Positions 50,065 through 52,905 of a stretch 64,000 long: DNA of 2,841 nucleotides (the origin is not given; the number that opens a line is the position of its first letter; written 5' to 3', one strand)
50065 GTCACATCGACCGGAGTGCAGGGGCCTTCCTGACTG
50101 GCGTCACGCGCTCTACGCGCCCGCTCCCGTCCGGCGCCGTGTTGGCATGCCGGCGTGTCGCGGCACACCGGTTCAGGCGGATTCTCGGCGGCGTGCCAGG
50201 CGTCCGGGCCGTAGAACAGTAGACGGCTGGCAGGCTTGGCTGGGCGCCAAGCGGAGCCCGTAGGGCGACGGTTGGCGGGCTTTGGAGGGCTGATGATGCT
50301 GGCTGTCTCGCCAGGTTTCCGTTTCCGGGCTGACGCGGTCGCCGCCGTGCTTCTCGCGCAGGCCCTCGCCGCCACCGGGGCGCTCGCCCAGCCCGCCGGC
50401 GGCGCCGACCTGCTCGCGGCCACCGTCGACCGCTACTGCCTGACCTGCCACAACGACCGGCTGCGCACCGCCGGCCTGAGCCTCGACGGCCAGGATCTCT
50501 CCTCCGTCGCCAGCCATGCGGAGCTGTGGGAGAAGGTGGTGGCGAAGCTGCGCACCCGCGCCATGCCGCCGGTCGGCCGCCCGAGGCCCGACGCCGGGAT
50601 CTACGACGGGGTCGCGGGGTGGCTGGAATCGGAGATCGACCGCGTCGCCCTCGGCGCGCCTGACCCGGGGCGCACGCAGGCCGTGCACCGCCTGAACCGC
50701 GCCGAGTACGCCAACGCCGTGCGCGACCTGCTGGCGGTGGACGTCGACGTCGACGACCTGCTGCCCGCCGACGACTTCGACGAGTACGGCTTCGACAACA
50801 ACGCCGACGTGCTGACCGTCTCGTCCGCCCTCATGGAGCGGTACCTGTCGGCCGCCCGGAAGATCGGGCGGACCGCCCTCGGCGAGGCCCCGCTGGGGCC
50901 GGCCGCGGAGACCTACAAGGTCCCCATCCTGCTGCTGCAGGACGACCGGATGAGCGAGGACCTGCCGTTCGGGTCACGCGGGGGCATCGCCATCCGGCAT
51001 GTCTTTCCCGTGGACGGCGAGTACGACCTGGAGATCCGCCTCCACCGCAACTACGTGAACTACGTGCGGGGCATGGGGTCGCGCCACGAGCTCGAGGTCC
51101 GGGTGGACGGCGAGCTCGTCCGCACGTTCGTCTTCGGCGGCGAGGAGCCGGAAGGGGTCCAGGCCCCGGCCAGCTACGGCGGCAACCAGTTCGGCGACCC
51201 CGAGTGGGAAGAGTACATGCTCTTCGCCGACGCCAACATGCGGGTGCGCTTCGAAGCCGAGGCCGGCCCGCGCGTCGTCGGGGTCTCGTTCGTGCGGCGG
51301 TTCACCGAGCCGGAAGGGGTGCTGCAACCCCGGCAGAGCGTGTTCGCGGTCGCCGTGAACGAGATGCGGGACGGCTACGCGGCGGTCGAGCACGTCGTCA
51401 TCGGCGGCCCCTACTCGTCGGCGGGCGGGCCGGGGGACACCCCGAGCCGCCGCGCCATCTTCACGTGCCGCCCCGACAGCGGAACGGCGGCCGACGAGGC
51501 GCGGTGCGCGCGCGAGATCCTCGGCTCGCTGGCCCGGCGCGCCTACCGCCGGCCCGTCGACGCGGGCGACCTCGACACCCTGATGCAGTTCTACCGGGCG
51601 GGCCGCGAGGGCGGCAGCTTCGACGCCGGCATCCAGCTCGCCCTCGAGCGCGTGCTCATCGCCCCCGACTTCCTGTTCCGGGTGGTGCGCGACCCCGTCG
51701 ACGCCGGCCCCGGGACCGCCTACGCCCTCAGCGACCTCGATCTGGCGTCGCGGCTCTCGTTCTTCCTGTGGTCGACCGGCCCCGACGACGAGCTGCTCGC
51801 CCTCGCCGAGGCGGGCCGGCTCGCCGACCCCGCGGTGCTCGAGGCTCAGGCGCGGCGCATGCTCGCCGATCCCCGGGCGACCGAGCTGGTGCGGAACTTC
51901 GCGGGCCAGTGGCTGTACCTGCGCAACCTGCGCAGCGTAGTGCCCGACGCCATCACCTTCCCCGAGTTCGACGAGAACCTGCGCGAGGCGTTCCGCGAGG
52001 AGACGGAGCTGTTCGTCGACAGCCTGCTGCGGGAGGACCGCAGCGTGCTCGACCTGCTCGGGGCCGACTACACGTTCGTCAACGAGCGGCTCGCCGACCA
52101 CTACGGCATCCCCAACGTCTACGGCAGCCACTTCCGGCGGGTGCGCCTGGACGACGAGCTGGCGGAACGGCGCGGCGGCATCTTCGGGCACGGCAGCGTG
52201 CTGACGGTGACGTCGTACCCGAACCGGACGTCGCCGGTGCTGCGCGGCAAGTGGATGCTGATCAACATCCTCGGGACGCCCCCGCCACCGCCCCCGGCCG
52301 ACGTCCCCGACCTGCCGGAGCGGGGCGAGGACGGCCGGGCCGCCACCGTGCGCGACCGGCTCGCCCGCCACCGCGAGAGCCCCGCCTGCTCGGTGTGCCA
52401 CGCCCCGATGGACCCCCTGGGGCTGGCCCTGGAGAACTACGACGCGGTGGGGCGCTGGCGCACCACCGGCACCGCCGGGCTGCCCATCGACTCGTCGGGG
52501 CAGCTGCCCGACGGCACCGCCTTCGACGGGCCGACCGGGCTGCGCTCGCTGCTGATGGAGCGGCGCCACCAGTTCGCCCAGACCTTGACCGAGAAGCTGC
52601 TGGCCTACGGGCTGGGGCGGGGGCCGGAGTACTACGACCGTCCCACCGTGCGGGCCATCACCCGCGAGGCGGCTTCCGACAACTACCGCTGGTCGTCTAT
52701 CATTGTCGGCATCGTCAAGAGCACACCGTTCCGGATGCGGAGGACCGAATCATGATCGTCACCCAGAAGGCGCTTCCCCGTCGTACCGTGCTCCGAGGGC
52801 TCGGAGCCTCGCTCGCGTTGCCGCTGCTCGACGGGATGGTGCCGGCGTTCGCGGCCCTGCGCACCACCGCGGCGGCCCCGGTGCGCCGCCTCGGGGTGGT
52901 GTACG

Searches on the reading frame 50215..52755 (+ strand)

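Call 63: search_protein_families(library=pfam, proteins=[window:50215-52755:+], max_evalue=0.0001)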
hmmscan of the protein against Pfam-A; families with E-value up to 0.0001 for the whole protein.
window:50215-52755:+ (846 aa): 7 families
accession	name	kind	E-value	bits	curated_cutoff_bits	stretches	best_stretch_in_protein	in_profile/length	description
PF07631.16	PSD4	-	1.8e-49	167.9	23.3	1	505-632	1-128/128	Protein of unknown function (DUF1592)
PF07627.16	PSCyt3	-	1.4e-34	118.8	27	1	653-751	1-97/98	Protein of unknown function (DUF1588)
PF07624.16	PSD2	-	3e-25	88.2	25.8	1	766-839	1-74/74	Protein of unknown function (DUF1585)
PF07626.16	PSD3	-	2.1e-23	83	23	1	159-222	2-64/65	Protein of unknown function (DUF1587)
PF07637.16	PSD5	-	3e-20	72.8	34.2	1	431-490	1-61/62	Protein of unknown function (DUF1595)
PF07635.16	PSCyt1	-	5.1e-05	24.2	22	0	75-119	1-57/59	Planctomycete cytochrome C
PF13442.11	Cytochrome_CBB3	-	9.9e-05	23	27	0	67-127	6-58/68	Cytochrome C oxidase, cbb3-type, subunit III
